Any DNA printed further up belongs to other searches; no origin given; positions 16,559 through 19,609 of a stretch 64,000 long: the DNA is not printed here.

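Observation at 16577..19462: Giant fusion of an MBL-fold hydrolase, tandem cNMP-binding modules and a C-terminal hemerythrin behind an unassigned ~300-aa N-terminal region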

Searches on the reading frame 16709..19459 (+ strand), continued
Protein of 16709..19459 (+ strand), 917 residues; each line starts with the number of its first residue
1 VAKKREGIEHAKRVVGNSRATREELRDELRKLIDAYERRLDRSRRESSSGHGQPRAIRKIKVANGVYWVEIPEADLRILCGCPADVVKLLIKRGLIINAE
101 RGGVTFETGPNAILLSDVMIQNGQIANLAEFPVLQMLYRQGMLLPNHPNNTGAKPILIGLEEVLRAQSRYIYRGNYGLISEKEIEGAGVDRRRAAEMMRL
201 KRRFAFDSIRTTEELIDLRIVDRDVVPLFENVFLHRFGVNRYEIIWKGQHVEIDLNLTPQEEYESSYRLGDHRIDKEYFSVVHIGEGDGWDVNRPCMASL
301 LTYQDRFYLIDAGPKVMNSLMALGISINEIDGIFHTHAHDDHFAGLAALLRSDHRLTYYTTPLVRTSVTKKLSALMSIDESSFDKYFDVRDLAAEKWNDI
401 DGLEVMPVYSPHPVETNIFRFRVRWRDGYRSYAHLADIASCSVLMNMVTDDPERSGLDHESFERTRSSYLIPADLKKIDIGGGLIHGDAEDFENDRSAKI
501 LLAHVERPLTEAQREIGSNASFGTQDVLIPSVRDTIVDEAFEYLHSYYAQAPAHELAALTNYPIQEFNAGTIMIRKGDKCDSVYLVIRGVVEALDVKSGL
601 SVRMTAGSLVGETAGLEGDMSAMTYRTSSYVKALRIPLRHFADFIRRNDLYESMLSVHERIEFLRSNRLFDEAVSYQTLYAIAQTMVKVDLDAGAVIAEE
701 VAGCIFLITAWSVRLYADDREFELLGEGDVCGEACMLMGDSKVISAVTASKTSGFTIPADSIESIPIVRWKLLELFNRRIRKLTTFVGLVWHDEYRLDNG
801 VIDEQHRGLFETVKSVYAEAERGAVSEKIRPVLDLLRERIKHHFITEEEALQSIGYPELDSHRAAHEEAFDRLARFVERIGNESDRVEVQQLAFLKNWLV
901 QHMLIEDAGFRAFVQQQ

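Call 7: find_homologous_proteins(query=window:16709-19459:+, max_evalue=0.00001)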
Query window:16709-19459:+ (917 aa): 3227 proteins with E <= 0.00001 among 8000 candidates; the best 120 are listed.
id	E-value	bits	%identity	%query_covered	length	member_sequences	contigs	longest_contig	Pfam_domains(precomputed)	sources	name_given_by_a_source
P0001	0.0e+0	2074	100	100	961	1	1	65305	PF12706.14,PF01814.29,PF23023.2,PF00027.36,PF00753.34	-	-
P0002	0.0e+0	1411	66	100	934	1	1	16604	PF12706.14,PF01814.29,PF23023.2,PF00027.36,PF00753.34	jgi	jgi:hemerythrin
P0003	0.0e+0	1369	69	94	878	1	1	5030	PF12706.14,PF01814.29,PF23023.2,PF00027.36,PF00753.34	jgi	jgi:hemerythrin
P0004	0.0e+0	1200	62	92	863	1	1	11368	PF12706.14,PF23023.2,PF00027.36,PF00753.34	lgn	-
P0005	4.2e-296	1003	49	100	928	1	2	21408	PF12706.14,PF01814.29,PF23023.2,PF00027.36,PF00753.34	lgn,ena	-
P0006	1.4e-292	991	52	94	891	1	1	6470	PF12706.14,PF01814.29,PF23023.2,PF00027.36,PF00753.34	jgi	jgi:hemerythrin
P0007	4.3e-291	986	51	94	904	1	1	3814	PF12706.14,PF01814.29,PF23023.2,PF00027.36,PF00753.34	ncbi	-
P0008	9.2e-289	978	52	93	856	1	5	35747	PF12706.14,PF01814.29,PF23023.2,PF00027.36,PF00753.34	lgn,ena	-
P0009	2.4e-288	977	51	94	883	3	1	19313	PF12706.14,PF01814.29,PF23023.2,PF00027.36,PF00753.34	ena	-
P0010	3.7e-287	973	51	94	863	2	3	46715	PF12706.14,PF01814.29,PF23023.2,PF00027.36,PF00753.34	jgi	-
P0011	4.1e-285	966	51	94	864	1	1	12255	PF12706.14,PF01814.29,PF23023.2,PF00027.36,PF00753.34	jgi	jgi:hemerythrin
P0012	9.8e-284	962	50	94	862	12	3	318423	PF12706.14,PF01814.29,PF23023.2,PF00027.36,PF00753.34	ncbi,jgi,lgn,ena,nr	ncbi:MAG TPA: bacteriohemerythrin [bacterium]|nr:bacteriohemerythrin [bacterium]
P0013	5.4e-283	959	50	93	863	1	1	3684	PF12706.14,PF01814.29,PF23023.2,PF00027.36,PF00753.34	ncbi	-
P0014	9.1e-283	959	50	93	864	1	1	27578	PF12706.14,PF01814.29,PF23023.2,PF00027.36,PF00753.34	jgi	jgi:hemerythrin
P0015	1.7e-277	941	48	94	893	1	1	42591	PF12706.14,PF01814.29,PF23023.2,PF00027.36,PF00753.34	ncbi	-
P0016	7.0e-277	939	49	93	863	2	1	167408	PF12706.14,PF01814.29,PF23023.2,PF00027.36,PF00753.34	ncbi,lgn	-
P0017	3.6e-275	933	47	99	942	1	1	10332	PF12706.14,PF01814.29,PF23023.2,PF00027.36,PF00753.34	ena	-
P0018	1.7e-274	931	48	93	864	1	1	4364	PF12706.14,PF01814.29,PF23023.2,PF00027.36,PF00753.34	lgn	-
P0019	2.5e-274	931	50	94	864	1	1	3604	PF12706.14,PF01814.29,PF23023.2,PF00027.36,PF00753.34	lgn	-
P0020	3.9e-274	930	48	94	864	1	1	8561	PF12706.14,PF01814.29,PF23023.2,PF00027.36,PF00753.34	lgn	-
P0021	3.9e-271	920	48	94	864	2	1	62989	PF12706.14,PF01814.29,PF23023.2,PF00027.36,PF00753.34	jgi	-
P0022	4.0e-269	913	49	93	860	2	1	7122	PF12706.14,PF01814.29,PF23023.2,PF00027.36,PF00753.34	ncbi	-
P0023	1.0e-268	912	48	94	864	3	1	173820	PF12706.14,PF01814.29,PF23023.2,PF00027.36,PF00753.34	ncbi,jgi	-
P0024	3.6e-268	910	48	94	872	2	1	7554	PF12706.14,PF01814.29,PF23023.2,PF00027.36,PF00753.34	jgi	-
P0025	3.8e-268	910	47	94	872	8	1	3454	PF12706.14,PF01814.29,PF23023.2,PF00027.36,PF00753.34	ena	-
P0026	5.9e-268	910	48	93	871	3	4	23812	PF12706.14,PF01814.29,PF23023.2,PF00027.36,PF00753.34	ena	-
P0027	8.9e-268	909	47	93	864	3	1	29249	PF12706.14,PF01814.29,PF23023.2,PF00027.36,PF00753.34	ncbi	ncbi:MAG: bacteriohemerythrin [Spirochaetota bacterium]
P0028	2.1e-267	908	50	93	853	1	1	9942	PF12706.14,PF01814.29,PF23023.2,PF00027.36,PF00753.34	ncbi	ncbi:MAG: hemerythrin domain-containing protein [Spirochaetota bacterium]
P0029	2.4e-267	908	48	94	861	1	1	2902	PF12706.14,PF01814.29,PF23023.2,PF00027.36,PF00753.34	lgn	-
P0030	5.7e-267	906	49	94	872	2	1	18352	PF12706.14,PF01814.29,PF23023.2,PF00027.36,PF00753.34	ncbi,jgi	jgi:hemerythrin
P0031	9.4e-267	906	47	93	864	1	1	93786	PF12706.14,PF01814.29,PF23023.2,PF00027.36,PF00753.34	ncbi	-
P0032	1.4e-266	905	53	81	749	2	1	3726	PF12706.14,PF23023.2,PF00027.36,PF00753.34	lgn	-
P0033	2.3e-266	904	48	94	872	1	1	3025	PF12706.14,PF01814.29,PF23023.2,PF00027.36,PF00753.34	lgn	-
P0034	3.6e-266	904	48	93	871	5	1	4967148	PF12706.14,PF01814.29,PF23023.2,PF00027.36,PF00753.34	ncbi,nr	ncbi:bacteriohemerythrin [Paramagnetospirillum magneticum]|nr:bacteriohemerythrin [Paramagnetospiril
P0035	3.7e-266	904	47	93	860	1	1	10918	PF12706.14,PF01814.29,PF23023.2,PF00027.36,PF00753.34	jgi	jgi:hemerythrin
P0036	4.1e-266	903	55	79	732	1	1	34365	PF12706.14,PF23023.2,PF00027.36,PF00753.34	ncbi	-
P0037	4.6e-266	903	47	93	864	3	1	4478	PF12706.14,PF01814.29,PF23023.2,PF00027.36,PF00753.34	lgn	-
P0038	5.8e-266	903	49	94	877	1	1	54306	PF12706.14,PF01814.29,PF23023.2,PF00027.36,PF00753.34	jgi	jgi:hemerythrin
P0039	2.3e-265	901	48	94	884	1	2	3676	PF12706.14,PF01814.29,PF23023.2,PF00027.36,PF00753.34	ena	-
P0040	3.3e-265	900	49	93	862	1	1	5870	PF12706.14,PF01814.29,PF23023.2,PF00027.36,PF00753.34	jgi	jgi:hemerythrin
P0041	5.2e-265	900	48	94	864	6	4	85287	PF12706.14,PF01814.29,PF23023.2,PF00027.36,PF00753.34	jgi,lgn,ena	jgi:hemerythrin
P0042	5.5e-265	900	47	94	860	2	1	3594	PF12706.14,PF01814.29,PF23023.2,PF00027.36,PF00753.34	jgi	jgi:hemerythrin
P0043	7.9e-265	899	46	94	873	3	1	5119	PF12706.14,PF01814.29,PF23023.2,PF00027.36,PF00753.34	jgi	-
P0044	8.9e-265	899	48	93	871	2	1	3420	PF12706.14,PF01814.29,PF23023.2,PF00027.36,PF00753.34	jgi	jgi:hemerythrin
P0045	9.9e-265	899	49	93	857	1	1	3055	PF12706.14,PF01814.29,PF23023.2,PF00027.36,PF00753.34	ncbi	-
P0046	1.0e-264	899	47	94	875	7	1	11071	PF12706.14,PF01814.29,PF23023.2,PF00027.36,PF00753.34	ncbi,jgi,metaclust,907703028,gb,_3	metaclust:\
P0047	2.1e-264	898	48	93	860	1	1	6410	PF12706.14,PF01814.29,PF23023.2,PF00027.36,PF00753.34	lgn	-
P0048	3.6e-264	897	48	94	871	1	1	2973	PF12706.14,PF01814.29,PF23023.2,PF00027.36,PF00753.34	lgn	-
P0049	1.1e-263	895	48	94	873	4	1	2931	PF12706.14,PF01814.29,PF23023.2,PF00027.36,PF00753.34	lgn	-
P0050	8.5e-263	892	48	94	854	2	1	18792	PF12706.14,PF01814.29,PF23023.2,PF00027.36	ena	-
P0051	1.2e-262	892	46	94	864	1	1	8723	PF12706.14,PF01814.29,PF23023.2,PF00027.36,PF00753.34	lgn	-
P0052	1.3e-262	892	48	95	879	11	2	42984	PF12706.14,PF01814.29,PF23023.2,PF00027.36,PF00753.34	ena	-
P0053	1.8e-262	891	48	94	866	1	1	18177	PF12706.14,PF01814.29,PF23023.2,PF00027.36,PF00753.34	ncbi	ncbi:MAG: bacteriohemerythrin [Actinomycetota bacterium]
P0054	2.2e-262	891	47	93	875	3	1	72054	PF12706.14,PF01814.29,PF23023.2,PF00027.36,PF00753.34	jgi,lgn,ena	-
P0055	3.3e-262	890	48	94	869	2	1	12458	PF12706.14,PF01814.29,PF23023.2,PF00027.36,PF00753.34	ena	-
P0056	7.3e-262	889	47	93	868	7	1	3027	PF12706.14,PF01814.29,PF23023.2,PF00027.36,PF00753.34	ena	-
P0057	7.3e-262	889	47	94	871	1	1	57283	PF12706.14,PF01814.29,PF23023.2,PF00027.36,PF00753.34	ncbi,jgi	jgi:hemerythrin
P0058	9.8e-262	889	47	94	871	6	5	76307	PF12706.14,PF01814.29,PF23023.2,PF00027.36,PF00753.34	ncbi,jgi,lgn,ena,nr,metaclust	ncbi:MAG: bacteriohemerythrin [Desulfobacterales bacterium]|jgi:hemerythrin|nr:bacteriohemerythrin [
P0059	1.1e-261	889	47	94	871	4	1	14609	PF12706.14,PF01814.29,PF23023.2,PF00027.36,PF00753.34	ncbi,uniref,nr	ncbi:bacteriohemerythrin [Magnetospirillum moscoviense]|uniref:Cyclic nucleotide-binding protein n=1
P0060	1.1e-261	889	47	93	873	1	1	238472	PF12706.14,PF01814.29,PF23023.2,PF00027.36,PF00753.34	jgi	jgi:hemerythrin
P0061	1.2e-261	889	48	94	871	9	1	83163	PF12706.14,PF01814.29,PF23023.2,PF00027.36,PF00753.34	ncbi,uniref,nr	ncbi:bacteriohemerythrin [Magnetospirillum fulvum]|uniref:Cyclic nucleotide-binding domain-containin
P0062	1.5e-261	888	48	92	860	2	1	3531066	PF12706.14,PF01814.29,PF23023.2,PF00027.36,PF00753.34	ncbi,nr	ncbi:MAG: bacteriohemerythrin [Spirochaetota bacterium]|nr:MAG: bacteriohemerythrin [Spirochaetota b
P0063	1.9e-261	888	47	94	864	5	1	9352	PF12706.14,PF01814.29,PF23023.2,PF00027.36,PF00753.34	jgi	jgi:hemerythrin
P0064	2.8e-261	887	48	94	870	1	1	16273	PF12706.14,PF01814.29,PF23023.2,PF00027.36,PF00753.34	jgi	jgi:hemerythrin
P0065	3.6e-261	887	47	94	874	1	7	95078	PF12706.14,PF01814.29,PF23023.2,PF00027.36,PF00753.34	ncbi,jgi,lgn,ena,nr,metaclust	ncbi:MAG: cyclic nucleotide-binding protein [Rhodospirillales bacterium RIFCSPLOWO2_12_FULL_58_28]|n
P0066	5.9e-261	886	47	94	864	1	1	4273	PF12706.14,PF01814.29,PF23023.2,PF00027.36,PF00753.34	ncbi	-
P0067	7.9e-261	886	49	94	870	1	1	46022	PF12706.14,PF01814.29,PF23023.2,PF00027.36,PF00753.34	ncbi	ncbi:MAG: bacteriohemerythrin [Magnetospirillum sp. WYHS-4]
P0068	1.0e-260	886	48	93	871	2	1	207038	PF12706.14,PF01814.29,PF23023.2,PF00027.36,PF00753.34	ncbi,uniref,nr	ncbi:bacteriohemerythrin [Magnetospirillum sp. SS-4]|uniref:bacteriohemerythrin n=1 Tax=Magnetospiri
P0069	1.4e-260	885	46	94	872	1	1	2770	PF12706.14,PF01814.29,PF23023.2,PF00027.36,PF00753.34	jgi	jgi:hemerythrin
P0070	1.6e-260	885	49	93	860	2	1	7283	PF12706.14,PF01814.29,PF23023.2,PF00027.36,PF00753.34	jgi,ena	-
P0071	1.7e-260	885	47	94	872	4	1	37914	PF12706.14,PF01814.29,PF23023.2,PF00027.36,PF00753.34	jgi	-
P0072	2.0e-260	885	46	94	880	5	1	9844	PF12706.14,PF01814.29,PF23023.2,PF00027.36,PF00753.34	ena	-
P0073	3.1e-260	884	47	93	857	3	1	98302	PF12706.14,PF01814.29,PF23023.2,PF00027.36,PF00753.34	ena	-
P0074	3.6e-260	884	47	94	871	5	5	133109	PF12706.14,PF01814.29,PF23023.2,PF00027.36,PF00753.34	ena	-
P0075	4.3e-260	884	47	93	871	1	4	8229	PF12706.14,PF01814.29,PF23023.2,PF00027.36,PF00753.34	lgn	-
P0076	4.3e-260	884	46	94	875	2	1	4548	PF12706.14,PF01814.29,PF23023.2,PF00027.36,PF00753.34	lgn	-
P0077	6.6e-260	883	47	94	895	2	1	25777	PF12706.14,PF01814.29,PF23023.2,PF00027.36,PF00753.34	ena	-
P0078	9.4e-260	882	48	93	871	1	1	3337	PF12706.14,PF01814.29,PF23023.2,PF00027.36,PF00753.34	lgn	-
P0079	9.5e-260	882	48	94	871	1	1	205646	PF12706.14,PF01814.29,PF23023.2,PF00027.36,PF00753.34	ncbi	ncbi:MAG: bacteriohemerythrin [Solirubrobacterales bacterium]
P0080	1.8e-259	881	48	94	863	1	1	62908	PF12706.14,PF01814.29,PF23023.2,PF00027.36,PF00753.34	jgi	jgi:hemerythrin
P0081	1.9e-259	881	46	94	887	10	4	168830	PF12706.14,PF01814.29,PF23023.2,PF00027.36,PF00753.34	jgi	jgi:hemerythrin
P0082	2.0e-259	881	46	94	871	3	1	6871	PF12706.14,PF01814.29,PF23023.2,PF00027.36,PF00753.34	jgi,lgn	jgi:hemerythrin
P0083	2.4e-259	881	54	79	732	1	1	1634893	PF12706.14,PF23023.2,PF00027.36,PF00753.34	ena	-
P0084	3.0e-259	881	48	94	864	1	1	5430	PF12706.14,PF01814.29,PF23023.2,PF00027.36,PF00753.34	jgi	jgi:hemerythrin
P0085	3.2e-259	881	47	94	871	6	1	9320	PF12706.14,PF01814.29,PF23023.2,PF00027.36,PF00753.34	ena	-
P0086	4.5e-259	880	48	93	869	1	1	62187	PF12706.14,PF01814.29,PF23023.2,PF00027.36,PF00753.34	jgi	jgi:hemerythrin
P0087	5.8e-259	880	47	94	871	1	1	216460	PF12706.14,PF01814.29,PF23023.2,PF00027.36,PF00753.34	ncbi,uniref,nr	ncbi:cyclic nucleotide-binding protein [Paramagnetospirillum marisnigri]|uniref:Cyclic nucleotide-bi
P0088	7.3e-259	879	45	94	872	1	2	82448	PF12706.14,PF01814.29,PF23023.2,PF00027.36,PF00753.34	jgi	jgi:hemerythrin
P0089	8.4e-259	879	48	93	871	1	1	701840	PF12706.14,PF01814.29,PF23023.2,PF00027.36,PF00753.34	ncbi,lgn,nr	ncbi:MAG: bacteriohemerythrin [Phaeospirillum sp.]|nr:bacteriohemerythrin [Phaeospirillum sp.]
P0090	1.1e-258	879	46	94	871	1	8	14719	PF12706.14,PF01814.29,PF23023.2,PF00027.36,PF00753.34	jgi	-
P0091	1.3e-258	879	54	79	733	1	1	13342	PF12706.14,PF23023.2,PF00027.36,PF00753.34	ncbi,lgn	ncbi:MAG: cyclic nucleotide-binding domain-containing protein [Spirochaetota bacterium]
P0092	1.6e-258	878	45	94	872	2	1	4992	PF12706.14,PF01814.29,PF23023.2,PF00027.36,PF00753.34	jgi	jgi:hemerythrin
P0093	1.8e-258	878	45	94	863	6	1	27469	PF12706.14,PF01814.29,PF23023.2,PF00027.36,PF00753.34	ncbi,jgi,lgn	jgi:hemerythrin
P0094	1.9e-258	878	47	93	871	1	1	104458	PF12706.14,PF01814.29,PF23023.2,PF00027.36,PF00753.34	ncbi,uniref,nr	ncbi:cyclic nucleotide-binding protein [Paramagnetospirillum kuznetsovii]|uniref:Cyclic nucleotide-b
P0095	2.0e-258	878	46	93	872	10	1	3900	PF12706.14,PF01814.29,PF23023.2,PF00027.36,PF00753.34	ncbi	-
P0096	2.7e-258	878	47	93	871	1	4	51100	PF12706.14,PF01814.29,PF23023.2,PF00027.36,PF00753.34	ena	-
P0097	4.6e-258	877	46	94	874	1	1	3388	PF12706.14,PF01814.29,PF23023.2,PF00027.36,PF00753.34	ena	-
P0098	4.7e-258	877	47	94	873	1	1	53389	PF12706.14,PF01814.29,PF23023.2,PF00027.36,PF00753.34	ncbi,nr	ncbi:MAG: bacteriohemerythrin [Magnetococcales bacterium]|nr:bacteriohemerythrin [Magnetococcales ba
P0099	5.0e-258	877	46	94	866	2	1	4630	PF12706.14,PF01814.29,PF23023.2,PF00027.36,PF00753.34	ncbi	-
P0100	5.3e-258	877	47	94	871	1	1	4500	PF12706.14,PF01814.29,PF23023.2,PF00027.36,PF00753.34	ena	-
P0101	1.1e-257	876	47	93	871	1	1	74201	PF12706.14,PF01814.29,PF23023.2,PF00027.36,PF00753.34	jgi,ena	-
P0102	2.2e-257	875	47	94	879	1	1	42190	PF12706.14,PF01814.29,PF23023.2,PF00027.36,PF00753.34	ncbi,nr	ncbi:MAG: bacteriohemerythrin [Anaerolineae bacterium]|nr:bacteriohemerythrin [Anaerolineae bacteriu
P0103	2.4e-257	874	47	94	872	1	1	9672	PF12706.14,PF01814.29,PF23023.2,PF00027.36,PF00753.34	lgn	-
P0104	2.4e-257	874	48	94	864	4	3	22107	PF12706.14,PF01814.29,PF23023.2,PF00027.36,PF00753.34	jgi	jgi:hemerythrin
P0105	3.5e-257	874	46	94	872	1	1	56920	PF12706.14,PF01814.29,PF23023.2,PF00027.36,PF00753.34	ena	-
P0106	4.1e-257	874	47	94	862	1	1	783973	PF12706.14,PF01814.29,PF23023.2,PF00027.36,PF00753.34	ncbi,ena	-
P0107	4.7e-257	873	46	94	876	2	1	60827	PF12706.14,PF01814.29,PF23023.2,PF00027.36,PF00753.34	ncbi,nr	ncbi:MAG: bacteriohemerythrin [Magnetococcales bacterium]|nr:bacteriohemerythrin [Magnetococcales ba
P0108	4.9e-257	873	45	94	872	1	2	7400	PF12706.14,PF01814.29,PF23023.2,PF00027.36,PF00753.34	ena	-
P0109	6.1e-257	873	46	94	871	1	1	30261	PF12706.14,PF01814.29,PF23023.2,PF00027.36,PF00753.34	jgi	-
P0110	8.8e-257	873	46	94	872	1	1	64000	PF12706.14,PF01814.29,PF23023.2,PF00027.36,PF00753.34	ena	-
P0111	1.4e-256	872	46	94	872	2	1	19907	PF12706.14,PF01814.29,PF23023.2,PF00027.36,PF00753.34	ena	-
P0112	1.5e-256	872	46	94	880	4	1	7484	PF12706.14,PF01814.29,PF23023.2,PF00027.36,PF00753.34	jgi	jgi:hemerythrin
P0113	2.1e-256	871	48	94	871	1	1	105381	PF01814.29,PF23023.2,PF00027.36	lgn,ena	-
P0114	2.2e-256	871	45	94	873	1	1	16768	PF12706.14,PF01814.29,PF23023.2,PF00027.36,PF00753.34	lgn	-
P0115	2.3e-256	871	47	93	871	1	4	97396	PF12706.14,PF01814.29,PF23023.2,PF00027.36,PF00753.34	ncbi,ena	-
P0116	2.4e-256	871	46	94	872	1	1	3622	PF12706.14,PF23023.2,PF00027.36,PF00753.34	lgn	-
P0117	2.8e-256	871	46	94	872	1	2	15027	PF12706.14,PF01814.29,PF23023.2,PF00027.36,PF00753.34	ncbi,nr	ncbi:MAG: bacteriohemerythrin [Candidatus Magnetomorum sp.]|nr:bacteriohemerythrin [Candidatus Magne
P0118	3.8e-256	870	46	96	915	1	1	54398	PF12706.14,PF01814.29,PF23023.2,PF00027.36,PF00753.34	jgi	jgi:hemerythrin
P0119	3.8e-256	870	46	94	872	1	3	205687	PF12706.14,PF01814.29,PF23023.2,PF00027.36,PF00753.34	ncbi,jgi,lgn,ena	-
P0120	6.3e-256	870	46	94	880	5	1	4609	PF12706.14,PF01814.29,PF23023.2,PF00027.36,PF00753.34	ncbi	-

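Call 18: find_encoding_contigs(protein=P0034, flank=8000, max_places=2)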
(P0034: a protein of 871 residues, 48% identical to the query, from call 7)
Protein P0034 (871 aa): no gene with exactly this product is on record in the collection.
